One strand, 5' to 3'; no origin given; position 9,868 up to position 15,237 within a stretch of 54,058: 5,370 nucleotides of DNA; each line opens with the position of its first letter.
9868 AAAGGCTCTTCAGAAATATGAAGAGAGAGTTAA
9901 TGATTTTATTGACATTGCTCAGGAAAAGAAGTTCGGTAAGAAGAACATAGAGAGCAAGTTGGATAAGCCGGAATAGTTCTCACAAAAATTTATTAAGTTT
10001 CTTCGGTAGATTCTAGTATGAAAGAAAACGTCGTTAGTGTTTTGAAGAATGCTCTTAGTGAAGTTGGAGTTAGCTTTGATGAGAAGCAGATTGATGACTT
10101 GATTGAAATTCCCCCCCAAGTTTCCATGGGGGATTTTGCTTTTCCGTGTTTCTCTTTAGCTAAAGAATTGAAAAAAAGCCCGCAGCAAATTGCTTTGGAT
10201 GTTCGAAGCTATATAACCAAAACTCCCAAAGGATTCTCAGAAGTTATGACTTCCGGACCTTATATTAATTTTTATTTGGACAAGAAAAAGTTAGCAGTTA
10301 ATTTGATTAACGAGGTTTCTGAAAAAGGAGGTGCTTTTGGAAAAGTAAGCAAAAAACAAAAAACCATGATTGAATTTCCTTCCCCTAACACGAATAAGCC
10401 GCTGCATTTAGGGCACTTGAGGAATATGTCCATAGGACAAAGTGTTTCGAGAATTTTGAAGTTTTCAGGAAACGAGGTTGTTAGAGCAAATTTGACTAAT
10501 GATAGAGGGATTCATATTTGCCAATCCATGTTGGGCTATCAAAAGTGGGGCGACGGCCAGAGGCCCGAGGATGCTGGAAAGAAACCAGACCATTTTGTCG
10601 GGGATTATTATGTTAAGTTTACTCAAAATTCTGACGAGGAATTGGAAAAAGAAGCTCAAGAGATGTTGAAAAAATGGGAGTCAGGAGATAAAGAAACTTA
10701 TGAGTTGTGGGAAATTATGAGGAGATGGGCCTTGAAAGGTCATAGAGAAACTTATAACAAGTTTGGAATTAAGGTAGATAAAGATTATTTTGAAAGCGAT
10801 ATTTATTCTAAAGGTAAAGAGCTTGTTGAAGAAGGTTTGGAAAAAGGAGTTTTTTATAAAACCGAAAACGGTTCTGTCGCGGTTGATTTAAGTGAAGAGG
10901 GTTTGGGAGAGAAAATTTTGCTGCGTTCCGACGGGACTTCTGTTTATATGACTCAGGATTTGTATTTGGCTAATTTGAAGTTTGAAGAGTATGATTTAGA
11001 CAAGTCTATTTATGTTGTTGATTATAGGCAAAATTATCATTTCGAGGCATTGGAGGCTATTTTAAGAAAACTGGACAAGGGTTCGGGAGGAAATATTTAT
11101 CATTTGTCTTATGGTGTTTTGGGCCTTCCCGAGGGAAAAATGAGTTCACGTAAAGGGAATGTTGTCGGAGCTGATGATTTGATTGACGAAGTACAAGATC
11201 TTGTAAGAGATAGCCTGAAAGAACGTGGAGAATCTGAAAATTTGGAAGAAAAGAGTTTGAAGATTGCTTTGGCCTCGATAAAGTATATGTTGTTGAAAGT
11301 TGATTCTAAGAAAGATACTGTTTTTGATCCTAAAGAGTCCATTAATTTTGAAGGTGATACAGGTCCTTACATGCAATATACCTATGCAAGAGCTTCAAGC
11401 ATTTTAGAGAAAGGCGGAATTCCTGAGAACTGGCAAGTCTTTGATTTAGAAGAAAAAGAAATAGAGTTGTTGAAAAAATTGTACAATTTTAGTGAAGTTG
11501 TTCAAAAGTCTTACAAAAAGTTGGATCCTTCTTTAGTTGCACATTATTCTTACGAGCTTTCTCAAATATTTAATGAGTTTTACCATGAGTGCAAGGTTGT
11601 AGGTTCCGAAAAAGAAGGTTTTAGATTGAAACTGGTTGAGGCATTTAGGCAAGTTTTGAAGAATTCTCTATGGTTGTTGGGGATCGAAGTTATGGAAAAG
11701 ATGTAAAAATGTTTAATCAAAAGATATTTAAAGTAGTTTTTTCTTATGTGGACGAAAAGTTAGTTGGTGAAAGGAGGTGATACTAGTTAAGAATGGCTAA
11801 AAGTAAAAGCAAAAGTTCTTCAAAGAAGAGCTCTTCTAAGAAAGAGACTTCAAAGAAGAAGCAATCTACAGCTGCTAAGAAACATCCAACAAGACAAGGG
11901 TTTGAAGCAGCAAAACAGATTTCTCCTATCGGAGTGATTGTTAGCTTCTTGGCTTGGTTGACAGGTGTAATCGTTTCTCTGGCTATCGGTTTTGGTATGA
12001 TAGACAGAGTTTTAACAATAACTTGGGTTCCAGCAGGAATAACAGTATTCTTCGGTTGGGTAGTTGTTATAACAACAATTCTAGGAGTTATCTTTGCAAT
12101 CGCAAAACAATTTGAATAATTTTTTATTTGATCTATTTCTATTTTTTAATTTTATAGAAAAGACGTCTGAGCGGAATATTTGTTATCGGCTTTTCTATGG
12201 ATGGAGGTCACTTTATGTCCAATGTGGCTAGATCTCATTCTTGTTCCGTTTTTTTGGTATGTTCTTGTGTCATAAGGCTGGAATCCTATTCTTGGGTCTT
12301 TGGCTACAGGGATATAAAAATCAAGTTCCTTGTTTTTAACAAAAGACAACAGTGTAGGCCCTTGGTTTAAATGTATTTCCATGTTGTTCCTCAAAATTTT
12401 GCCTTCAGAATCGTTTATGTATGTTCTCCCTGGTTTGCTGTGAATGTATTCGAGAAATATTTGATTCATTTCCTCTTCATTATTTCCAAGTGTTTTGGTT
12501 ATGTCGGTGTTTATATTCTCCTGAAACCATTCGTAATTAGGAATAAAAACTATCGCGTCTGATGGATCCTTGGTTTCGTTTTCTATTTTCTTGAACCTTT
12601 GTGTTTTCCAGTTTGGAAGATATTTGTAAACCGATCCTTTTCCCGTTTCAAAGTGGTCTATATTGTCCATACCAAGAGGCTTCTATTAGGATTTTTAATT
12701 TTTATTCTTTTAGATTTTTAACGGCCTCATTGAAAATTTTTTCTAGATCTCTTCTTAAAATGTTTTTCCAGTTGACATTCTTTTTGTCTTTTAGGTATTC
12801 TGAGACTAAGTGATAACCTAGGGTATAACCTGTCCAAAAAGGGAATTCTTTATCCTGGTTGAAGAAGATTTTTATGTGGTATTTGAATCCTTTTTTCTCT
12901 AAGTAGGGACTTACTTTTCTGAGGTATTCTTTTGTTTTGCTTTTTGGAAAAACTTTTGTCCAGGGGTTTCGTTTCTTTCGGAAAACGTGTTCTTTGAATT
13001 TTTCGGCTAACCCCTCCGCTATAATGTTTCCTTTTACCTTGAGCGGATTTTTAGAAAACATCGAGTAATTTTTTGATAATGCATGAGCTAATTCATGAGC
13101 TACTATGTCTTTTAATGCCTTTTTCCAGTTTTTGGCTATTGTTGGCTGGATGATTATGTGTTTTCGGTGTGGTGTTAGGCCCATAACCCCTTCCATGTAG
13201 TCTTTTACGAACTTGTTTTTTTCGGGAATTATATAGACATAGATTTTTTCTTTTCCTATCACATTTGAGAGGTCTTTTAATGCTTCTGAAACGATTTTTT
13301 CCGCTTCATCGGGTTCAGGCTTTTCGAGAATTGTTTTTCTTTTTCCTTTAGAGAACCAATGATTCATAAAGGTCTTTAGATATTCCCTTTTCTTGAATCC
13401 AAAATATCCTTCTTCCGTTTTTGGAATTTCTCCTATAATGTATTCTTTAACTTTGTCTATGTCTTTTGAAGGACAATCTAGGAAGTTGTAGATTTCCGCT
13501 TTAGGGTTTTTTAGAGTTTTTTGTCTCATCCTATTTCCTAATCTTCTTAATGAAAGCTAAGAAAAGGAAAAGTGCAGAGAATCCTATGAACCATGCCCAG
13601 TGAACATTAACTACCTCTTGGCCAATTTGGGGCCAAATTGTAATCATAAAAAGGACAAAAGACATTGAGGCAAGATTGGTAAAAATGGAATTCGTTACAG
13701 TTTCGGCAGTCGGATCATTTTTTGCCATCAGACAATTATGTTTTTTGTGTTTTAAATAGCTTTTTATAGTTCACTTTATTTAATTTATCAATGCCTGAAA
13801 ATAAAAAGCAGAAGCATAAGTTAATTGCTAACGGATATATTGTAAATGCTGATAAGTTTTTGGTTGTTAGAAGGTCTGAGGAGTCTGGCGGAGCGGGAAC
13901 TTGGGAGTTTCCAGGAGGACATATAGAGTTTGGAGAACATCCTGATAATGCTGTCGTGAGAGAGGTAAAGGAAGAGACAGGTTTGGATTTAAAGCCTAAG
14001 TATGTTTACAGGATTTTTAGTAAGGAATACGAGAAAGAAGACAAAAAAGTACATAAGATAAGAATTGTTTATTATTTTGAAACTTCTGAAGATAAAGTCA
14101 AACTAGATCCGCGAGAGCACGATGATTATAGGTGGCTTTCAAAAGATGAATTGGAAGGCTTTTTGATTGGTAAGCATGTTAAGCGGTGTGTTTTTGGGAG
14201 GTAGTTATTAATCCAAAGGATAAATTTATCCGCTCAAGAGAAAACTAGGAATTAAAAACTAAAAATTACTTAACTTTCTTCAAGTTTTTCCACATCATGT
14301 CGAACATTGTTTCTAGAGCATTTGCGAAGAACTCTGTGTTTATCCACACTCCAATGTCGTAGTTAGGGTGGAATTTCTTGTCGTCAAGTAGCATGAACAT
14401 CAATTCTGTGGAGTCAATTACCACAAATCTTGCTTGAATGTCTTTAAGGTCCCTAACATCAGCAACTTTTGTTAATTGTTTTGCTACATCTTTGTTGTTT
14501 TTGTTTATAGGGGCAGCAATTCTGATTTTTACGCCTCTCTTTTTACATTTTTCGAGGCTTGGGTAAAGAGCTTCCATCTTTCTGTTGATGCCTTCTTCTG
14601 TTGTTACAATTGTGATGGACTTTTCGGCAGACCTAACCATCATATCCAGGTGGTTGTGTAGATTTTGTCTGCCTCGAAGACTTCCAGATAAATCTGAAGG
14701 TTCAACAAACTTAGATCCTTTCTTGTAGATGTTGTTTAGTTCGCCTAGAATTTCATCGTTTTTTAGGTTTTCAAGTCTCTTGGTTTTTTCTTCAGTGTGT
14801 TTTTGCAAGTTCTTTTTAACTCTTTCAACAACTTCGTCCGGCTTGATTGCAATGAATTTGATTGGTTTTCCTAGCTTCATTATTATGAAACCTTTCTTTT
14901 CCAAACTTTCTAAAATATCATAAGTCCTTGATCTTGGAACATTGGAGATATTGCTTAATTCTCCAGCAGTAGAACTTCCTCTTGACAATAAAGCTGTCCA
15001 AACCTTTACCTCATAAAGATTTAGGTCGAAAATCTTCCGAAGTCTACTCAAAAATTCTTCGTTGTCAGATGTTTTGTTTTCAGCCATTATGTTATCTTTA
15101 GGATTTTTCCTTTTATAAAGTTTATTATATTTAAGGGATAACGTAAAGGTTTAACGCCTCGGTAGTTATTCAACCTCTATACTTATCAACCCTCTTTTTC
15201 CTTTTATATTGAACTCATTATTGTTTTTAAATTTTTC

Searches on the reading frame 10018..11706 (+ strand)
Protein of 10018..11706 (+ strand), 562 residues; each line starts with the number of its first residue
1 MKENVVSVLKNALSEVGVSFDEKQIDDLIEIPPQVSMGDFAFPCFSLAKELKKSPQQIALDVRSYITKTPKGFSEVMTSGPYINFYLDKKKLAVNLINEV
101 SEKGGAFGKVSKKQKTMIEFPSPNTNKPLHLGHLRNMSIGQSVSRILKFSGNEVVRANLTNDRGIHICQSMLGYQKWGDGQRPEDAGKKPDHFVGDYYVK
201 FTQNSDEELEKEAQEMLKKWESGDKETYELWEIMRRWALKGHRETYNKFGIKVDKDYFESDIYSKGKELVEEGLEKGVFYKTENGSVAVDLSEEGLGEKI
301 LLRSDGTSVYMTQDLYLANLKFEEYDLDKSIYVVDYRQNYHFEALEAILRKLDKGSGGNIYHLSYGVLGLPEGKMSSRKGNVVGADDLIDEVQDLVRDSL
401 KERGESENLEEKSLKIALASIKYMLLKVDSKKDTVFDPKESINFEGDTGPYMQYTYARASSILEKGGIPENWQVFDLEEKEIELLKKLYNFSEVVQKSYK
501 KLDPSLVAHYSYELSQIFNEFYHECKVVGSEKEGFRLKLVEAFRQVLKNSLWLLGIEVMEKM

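Call 18: search_protein_families(library=pfam, proteins=[window:10018-11706:+], max_evalue=0.001)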
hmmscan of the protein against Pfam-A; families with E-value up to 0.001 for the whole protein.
window:10018-11706:+ (562 aa): 4 families
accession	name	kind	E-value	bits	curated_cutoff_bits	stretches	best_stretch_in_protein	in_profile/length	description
PF00750.26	tRNA-synt_1d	-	2.2e-46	158.9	23.3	1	108-437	14-348/349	tRNA synthetases class I (R), catalytic domain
PF05746.21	DALR_1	-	2.6e-32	111.8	22.3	1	452-562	1-117/117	DALR anticodon binding domain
PF03485.21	Arg_tRNA_synt_N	-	3.3e-16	60.1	21.5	1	7-87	5-85/85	Arginyl tRNA synthetase N terminal domain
PF00133.28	tRNA-synt_1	-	0.00029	20.2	22.7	0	109-169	14-78/414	tRNA synthetases class I (I, L, M and V)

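Call 92: search_protein_families(library=ncbifam, proteins=[window:10018-11706:+], max_evalue=0.00001)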
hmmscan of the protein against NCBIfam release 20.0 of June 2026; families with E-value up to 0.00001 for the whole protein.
window:10018-11706:+ (562 aa): 4 families
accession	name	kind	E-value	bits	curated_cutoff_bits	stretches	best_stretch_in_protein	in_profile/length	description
TIGR00456.1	argS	equivalog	7.9e-140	466.9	261.65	1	7-562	3-569/569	arginine--tRNA ligase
NF002446.0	PRK01611.3-3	equivalog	3.2e-104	349.5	399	2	205-562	256-636/636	arginine--tRNA ligase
NF002447.0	PRK01611.3-4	equivalog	1.3e-97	327.8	460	2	2-321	6-321/613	arginine--tRNA ligase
NF045898.1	ArgS_rel_codon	equivalog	4.2e-14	52.8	340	1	30-157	34-153/327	ArgS-related anticodon-binding protein NrtL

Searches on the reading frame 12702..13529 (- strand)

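Call 19: search_protein_families(library=pfam, proteins=[window:12702-13529:-], max_evalue=0.001)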
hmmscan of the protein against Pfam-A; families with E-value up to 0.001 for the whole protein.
window:12702-13529:- (275 aa): 2 families
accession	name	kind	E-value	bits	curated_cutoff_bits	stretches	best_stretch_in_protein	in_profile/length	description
PF10026.15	DUF2268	-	1.5e-24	87.1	23.6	1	78-264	3-192/195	Predicted Zn-dependent protease (DUF2268)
PF25594.1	GldB_lipo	-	0.00012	22.3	27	0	225-269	260-305/309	Gliding motility protein GldB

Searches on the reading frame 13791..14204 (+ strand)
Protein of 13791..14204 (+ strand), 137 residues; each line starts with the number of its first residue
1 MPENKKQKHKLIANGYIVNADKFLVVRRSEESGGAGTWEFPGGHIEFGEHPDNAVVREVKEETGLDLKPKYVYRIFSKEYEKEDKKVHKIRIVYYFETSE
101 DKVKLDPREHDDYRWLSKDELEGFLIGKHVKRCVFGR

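Call 21: search_protein_families(library=pfam, proteins=[window:13791-14204:+], max_evalue=0.001)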
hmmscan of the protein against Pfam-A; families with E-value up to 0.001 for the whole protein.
window:13791-14204:+ (137 aa): 2 families
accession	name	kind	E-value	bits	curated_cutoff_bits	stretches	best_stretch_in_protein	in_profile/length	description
PF00293.34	NUDIX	-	1.5e-22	80.4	21.1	1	13-121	6-118/134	NUDIX domain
PF14815.12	NUDIX_4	-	7.2e-10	39.1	35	1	16-132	4-109/113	NUDIX domain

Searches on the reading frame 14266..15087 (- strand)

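Call 19: search_protein_families(library=pfam, proteins=[window:14266-15087:-], max_evalue=0.001)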
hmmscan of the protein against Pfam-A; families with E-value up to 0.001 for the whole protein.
window:14266-15087:- (273 aa): 4 families
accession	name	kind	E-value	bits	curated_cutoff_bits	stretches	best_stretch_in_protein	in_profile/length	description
PF01978.25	TrmB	-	1.3e-19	70.2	25.6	1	17-83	2-67/68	Sugar-specific transcriptional regulator TrmB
PF11495.14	Regulator_TrmB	-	1.6e-05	24.7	22.2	1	138-272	6-135/233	Archaeal transcriptional regulator TrmB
PF24217.1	DUF7436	-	0.00051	20.4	34.2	0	147-268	20-149/153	Family of unknown function (DUF7436)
PF13091.12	PLDc_2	-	0.00066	20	27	0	151-266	5-132/132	PLD-like domain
